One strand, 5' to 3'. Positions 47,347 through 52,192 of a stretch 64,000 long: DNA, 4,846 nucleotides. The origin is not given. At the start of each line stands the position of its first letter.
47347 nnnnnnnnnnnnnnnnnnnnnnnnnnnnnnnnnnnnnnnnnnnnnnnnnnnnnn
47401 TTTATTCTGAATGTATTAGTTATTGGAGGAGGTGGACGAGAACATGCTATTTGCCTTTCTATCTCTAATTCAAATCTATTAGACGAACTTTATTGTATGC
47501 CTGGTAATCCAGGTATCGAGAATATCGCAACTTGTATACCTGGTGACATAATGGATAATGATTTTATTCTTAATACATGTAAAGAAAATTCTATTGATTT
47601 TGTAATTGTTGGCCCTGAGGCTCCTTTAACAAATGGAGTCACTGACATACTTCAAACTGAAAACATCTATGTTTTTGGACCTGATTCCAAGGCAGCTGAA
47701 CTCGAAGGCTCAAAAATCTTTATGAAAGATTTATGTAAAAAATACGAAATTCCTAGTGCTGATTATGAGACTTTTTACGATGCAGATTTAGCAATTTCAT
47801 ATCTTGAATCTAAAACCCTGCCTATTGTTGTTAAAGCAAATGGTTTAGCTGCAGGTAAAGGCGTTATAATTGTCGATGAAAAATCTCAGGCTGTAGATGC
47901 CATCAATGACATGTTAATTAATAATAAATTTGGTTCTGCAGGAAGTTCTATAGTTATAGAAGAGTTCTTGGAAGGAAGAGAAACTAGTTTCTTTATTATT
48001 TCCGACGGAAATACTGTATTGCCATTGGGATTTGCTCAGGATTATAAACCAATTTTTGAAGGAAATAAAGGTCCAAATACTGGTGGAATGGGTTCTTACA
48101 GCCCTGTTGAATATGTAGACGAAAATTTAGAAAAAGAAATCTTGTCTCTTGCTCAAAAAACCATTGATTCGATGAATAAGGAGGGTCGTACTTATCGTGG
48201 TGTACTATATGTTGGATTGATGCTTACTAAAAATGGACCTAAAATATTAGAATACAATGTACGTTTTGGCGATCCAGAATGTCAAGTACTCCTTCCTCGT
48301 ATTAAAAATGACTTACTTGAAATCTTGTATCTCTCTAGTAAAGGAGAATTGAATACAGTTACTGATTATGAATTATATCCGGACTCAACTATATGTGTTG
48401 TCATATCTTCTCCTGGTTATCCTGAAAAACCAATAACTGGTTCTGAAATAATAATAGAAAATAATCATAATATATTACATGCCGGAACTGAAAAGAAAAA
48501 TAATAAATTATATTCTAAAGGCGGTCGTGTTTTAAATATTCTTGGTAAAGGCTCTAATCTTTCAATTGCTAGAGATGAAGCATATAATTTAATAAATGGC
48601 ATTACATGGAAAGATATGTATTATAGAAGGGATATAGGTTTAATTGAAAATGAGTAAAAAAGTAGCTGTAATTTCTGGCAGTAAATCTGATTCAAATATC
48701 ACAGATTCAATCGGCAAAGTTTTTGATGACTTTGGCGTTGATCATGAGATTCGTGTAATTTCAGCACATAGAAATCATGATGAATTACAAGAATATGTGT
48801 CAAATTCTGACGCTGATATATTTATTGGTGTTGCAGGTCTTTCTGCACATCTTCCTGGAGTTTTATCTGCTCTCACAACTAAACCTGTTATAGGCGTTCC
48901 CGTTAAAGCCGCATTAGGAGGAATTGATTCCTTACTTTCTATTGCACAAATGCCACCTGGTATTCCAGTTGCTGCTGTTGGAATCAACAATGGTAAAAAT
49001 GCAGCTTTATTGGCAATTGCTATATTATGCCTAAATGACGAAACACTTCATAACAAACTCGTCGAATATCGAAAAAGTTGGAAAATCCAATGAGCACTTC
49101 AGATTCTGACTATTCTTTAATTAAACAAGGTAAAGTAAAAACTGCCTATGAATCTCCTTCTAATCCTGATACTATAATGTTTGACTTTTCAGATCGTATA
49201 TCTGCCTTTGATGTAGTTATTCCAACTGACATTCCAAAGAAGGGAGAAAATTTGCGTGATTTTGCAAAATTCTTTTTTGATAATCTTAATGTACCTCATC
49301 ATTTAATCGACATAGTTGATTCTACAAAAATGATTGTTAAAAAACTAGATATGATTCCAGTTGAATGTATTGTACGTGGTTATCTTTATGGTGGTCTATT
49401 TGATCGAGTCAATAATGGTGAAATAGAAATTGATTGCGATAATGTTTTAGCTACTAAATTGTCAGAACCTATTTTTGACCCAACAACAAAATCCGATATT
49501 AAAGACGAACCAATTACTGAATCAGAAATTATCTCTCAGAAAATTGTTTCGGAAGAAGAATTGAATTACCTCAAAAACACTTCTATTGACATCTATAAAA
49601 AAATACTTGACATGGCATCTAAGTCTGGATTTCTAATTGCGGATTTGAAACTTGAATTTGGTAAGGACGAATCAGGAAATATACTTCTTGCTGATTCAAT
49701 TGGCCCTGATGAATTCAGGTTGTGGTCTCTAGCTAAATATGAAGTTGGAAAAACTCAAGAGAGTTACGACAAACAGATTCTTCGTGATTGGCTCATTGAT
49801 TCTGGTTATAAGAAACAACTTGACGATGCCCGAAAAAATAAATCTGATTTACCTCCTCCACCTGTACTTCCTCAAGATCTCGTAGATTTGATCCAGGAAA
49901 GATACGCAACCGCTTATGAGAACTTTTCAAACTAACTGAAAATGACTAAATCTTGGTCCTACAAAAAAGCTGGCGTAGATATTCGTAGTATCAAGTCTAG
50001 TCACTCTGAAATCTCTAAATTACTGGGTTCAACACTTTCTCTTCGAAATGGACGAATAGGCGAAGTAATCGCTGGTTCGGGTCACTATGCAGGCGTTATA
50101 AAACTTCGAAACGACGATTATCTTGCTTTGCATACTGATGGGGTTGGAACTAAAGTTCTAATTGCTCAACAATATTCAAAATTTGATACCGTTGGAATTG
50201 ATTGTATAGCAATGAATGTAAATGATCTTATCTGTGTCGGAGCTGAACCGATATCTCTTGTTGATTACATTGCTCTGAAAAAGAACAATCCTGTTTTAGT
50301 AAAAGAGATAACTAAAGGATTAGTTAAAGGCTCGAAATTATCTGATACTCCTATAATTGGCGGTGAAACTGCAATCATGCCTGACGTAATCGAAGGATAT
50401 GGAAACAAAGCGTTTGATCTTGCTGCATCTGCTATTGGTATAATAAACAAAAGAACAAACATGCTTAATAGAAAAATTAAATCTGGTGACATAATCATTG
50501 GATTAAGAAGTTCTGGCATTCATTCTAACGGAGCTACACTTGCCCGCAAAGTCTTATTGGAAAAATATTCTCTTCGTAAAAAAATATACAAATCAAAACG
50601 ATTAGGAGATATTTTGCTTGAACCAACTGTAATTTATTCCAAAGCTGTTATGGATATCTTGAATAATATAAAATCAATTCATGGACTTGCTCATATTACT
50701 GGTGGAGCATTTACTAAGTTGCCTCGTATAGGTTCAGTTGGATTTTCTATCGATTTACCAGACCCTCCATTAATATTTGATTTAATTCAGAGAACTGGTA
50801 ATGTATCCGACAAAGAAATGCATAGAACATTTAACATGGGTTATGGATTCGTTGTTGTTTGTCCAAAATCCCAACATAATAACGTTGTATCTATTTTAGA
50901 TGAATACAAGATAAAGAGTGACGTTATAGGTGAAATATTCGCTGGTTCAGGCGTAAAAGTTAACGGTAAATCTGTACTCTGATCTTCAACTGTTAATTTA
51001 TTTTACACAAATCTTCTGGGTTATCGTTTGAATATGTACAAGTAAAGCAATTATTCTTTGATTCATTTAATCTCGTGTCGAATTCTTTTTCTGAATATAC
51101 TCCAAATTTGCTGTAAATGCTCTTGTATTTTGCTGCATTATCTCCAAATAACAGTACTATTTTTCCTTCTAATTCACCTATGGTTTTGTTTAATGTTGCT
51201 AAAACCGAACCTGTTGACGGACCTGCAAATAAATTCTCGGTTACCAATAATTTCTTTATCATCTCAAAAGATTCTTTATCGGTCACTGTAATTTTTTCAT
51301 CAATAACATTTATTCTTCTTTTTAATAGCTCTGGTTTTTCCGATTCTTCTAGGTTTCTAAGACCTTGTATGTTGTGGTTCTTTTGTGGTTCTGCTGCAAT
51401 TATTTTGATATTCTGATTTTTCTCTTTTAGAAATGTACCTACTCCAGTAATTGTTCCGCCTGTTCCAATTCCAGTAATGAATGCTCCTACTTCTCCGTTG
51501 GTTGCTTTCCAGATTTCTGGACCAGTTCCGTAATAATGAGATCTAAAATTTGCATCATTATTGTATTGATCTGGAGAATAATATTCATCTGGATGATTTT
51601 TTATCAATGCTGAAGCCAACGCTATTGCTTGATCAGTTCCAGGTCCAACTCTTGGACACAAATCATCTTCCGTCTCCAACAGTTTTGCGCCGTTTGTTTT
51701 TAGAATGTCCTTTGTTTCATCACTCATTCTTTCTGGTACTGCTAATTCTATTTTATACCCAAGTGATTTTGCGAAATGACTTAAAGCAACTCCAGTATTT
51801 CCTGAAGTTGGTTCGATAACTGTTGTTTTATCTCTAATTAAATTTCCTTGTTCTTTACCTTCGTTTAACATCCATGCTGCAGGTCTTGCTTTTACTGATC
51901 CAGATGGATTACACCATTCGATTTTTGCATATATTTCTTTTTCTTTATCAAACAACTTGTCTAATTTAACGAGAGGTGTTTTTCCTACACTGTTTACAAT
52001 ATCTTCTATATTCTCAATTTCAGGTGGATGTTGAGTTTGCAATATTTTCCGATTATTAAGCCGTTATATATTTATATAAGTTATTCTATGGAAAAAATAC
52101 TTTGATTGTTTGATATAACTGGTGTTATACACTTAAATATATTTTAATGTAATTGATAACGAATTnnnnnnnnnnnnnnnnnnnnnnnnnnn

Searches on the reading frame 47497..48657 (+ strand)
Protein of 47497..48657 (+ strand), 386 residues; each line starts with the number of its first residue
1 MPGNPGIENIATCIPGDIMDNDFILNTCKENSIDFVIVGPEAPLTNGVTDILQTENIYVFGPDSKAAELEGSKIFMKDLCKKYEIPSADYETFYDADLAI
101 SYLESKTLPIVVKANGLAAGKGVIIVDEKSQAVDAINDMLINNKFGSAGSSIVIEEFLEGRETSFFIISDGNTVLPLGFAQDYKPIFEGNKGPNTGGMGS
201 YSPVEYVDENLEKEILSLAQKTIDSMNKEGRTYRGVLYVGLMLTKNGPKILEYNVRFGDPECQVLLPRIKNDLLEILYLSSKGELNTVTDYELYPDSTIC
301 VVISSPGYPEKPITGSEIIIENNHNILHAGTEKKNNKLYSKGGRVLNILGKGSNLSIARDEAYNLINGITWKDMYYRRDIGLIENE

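Call 31: search_protein_families(library=pfam, proteins=[window:47497-48657:+], max_evalue=0.01)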
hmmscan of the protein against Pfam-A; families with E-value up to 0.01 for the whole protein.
window:47497-48657:+ (386 aa): 8 families
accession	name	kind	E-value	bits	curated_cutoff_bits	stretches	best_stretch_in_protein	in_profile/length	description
PF01071.24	GARS_A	-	3e-75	252.8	27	1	71-262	1-194/194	Phosphoribosylglycinamide synthetase, ATP-grasp (A) domain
PF02843.22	GARS_C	-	7.6e-26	90.7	34.8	1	298-381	1-90/92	Phosphoribosylglycinamide synthetase, C domain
PF02844.21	GARS_N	-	9.2e-19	68.5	29.5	1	1-70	31-100/100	Phosphoribosylglycinamide synthetase, N domain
PF02655.19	ATP-grasp_3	-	1.3e-09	38.8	23.2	1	100-258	24-158/160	ATP-grasp domain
PF07478.18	Dala_Dala_lig_C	-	0.00042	20.3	24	1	79-230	1-153/204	D-ala D-ala ligase C-terminus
PF13535.11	ATP-grasp_4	-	0.0017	18.4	27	1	108-174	3-79/160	ATP-grasp domain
PF02786.22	CPSase_L_D2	-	0.0019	18.2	19.8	1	80-171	9-103/211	Carbamoyl-phosphate synthase L chain, ATP binding domain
PF02222.28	ATP-grasp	-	0.0023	18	27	1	80-168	3-87/179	ATP-grasp domain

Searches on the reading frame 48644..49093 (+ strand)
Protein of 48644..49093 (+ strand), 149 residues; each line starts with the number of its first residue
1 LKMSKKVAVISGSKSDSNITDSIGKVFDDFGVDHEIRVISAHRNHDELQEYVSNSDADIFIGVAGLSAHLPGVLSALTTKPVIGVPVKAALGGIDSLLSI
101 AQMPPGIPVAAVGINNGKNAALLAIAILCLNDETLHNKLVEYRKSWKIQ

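Call 31: search_protein_families(library=pfam, proteins=[window:48644-49093:+], max_evalue=0.01)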
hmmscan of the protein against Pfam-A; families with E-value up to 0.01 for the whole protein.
window:48644-49093:+ (149 aa): 2 families
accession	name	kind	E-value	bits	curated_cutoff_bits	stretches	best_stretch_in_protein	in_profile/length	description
PF00731.26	AIRC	-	1.6e-52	177.4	30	1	6-145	1-144/148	AIR carboxylase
PF13685.12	Fe-ADH_2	-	0.0013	19.2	28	1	5-97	20-116/149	Iron-containing alcohol dehydrogenase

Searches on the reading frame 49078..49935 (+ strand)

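Call 31: search_protein_families(library=pfam, proteins=[window:49078-49935:+], max_evalue=0.01)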
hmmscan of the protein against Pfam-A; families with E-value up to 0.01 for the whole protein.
window:49078-49935:+ (285 aa): 1 family
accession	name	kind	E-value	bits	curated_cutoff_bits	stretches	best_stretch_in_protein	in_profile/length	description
PF01259.24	SAICAR_synt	-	9.9e-66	222.3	20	1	15-249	2-231/233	SAICAR synthetase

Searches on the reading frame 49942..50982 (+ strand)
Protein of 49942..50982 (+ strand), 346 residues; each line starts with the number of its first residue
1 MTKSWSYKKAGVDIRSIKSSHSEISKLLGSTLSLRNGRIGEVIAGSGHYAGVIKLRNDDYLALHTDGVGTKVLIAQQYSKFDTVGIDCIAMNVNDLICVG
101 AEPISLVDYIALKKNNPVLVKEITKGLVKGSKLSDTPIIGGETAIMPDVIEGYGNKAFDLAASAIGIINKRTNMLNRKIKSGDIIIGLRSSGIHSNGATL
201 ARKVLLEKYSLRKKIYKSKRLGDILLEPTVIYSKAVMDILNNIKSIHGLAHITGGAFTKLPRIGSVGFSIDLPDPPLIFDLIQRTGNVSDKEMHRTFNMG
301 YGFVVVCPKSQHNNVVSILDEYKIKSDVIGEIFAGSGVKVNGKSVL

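Call 31: search_protein_families(library=pfam, proteins=[window:49942-50982:+], max_evalue=0.01)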
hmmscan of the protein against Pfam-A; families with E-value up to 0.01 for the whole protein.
window:49942-50982:+ (346 aa): 2 families
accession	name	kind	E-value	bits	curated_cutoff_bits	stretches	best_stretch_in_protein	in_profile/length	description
PF02769.27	AIRS_C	-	2.8e-26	93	23.1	1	180-341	1-154/156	AIR synthase related protein, C-terminal domain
PF00586.29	AIRS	-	4e-24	85.6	24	1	48-168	2-112/112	AIR synthase related protein, N-terminal domain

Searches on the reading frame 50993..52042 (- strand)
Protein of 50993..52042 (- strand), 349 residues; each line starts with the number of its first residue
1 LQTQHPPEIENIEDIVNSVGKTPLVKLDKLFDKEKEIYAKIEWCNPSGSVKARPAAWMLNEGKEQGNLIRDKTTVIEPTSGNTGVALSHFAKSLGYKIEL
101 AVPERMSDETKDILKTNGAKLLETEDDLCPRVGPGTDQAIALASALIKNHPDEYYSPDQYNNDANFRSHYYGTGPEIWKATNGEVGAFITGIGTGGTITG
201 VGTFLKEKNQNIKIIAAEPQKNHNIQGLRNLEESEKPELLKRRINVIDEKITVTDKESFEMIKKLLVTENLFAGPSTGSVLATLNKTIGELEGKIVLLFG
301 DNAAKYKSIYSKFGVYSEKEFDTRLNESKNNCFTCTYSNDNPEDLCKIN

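Call 6: search_protein_families(library=pfam, proteins=[window:50993-52042:-])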
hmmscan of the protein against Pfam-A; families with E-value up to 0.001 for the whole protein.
window:50993-52042:- (349 aa): 1 family
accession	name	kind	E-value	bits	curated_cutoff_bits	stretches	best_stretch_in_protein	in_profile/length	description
PF00291.31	PALP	-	8.3e-63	212.9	35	1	18-299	4-293/295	Pyridoxal-phosphate dependent enzyme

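Call 73: search_protein_families(library=ncbifam, proteins=[window:50993-52042:-], max_evalue=0.001)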
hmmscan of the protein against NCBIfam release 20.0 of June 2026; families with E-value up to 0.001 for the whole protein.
window:50993-52042:- (349 aa): 31 families (the best 25 are shown)
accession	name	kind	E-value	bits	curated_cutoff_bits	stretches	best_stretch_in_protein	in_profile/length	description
TIGR01136.1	cysKM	subfamily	2.2e-79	266.9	344.15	1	17-308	3-295/299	cysteine synthase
TIGR01138.1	cysM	equivalog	7.8e-71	239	394.2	1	15-308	2-286/290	cysteine synthase B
TIGR01139.1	cysK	equivalog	6.4e-70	235.7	350.95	1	17-309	3-295/298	cysteine synthase A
NF007989.0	PRK10717.1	equivalog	9.1e-69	232.1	387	1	12-320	5-326/334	cysteine synthase A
NF008735.0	PRK11761.1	equivalog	6.4e-67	225.9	413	1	12-308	3-290/296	cysteine synthase CysM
TIGR01137.1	cysta_beta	equivalog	6.4e-65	219.6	510.25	1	13-308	3-307/457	cystathionine beta-synthase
TIGR03945.1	PLP_SbnA_fam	equivalog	8.6e-53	179.4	349.95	1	16-311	2-300/304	2,3-diaminopropionate biosynthesis protein SbnA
NF053679.1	CysteaSynCapA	equivalog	2.2e-50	171.3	600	1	9-311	4-320/329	cysteate synthase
NF005292.0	PRK06815.1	equivalog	2.1e-18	66.4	371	1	15-226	15-211/320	threonine/serine dehydratase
NF006094.0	PRK08246.1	subfamily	9.4e-14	51.5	331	1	13-225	15-206/310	serine/threonine dehydratase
NF004170.0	PRK05638.1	equivalog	8e-13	47.7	421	1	17-128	62-168/442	threonine synthase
NF052478.1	CystDsulMYC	equivalog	1.7e-12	47.3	600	1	33-326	35-340/354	L-cysteine desulfhydrase Cds1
NF006050.0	PRK08197.1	equivalog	2.9e-11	42.8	303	1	20-123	79-179/406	threonine synthase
NF005680.0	PRK07476.1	equivalog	7.5e-11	41.6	413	1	14-216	16-203/326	hydroxyectoine utilization dehydratase EutB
NF006390.0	PRK08639.1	equivalog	1.1e-10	41.1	421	1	13-226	17-219/418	threonine ammonia-lyase IlvA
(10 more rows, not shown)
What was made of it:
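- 50993..52042 (-): Cysteine-synthase-family (PALP) gene, divergent from sufC. It is a possible co-target. Calls 6, 73.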
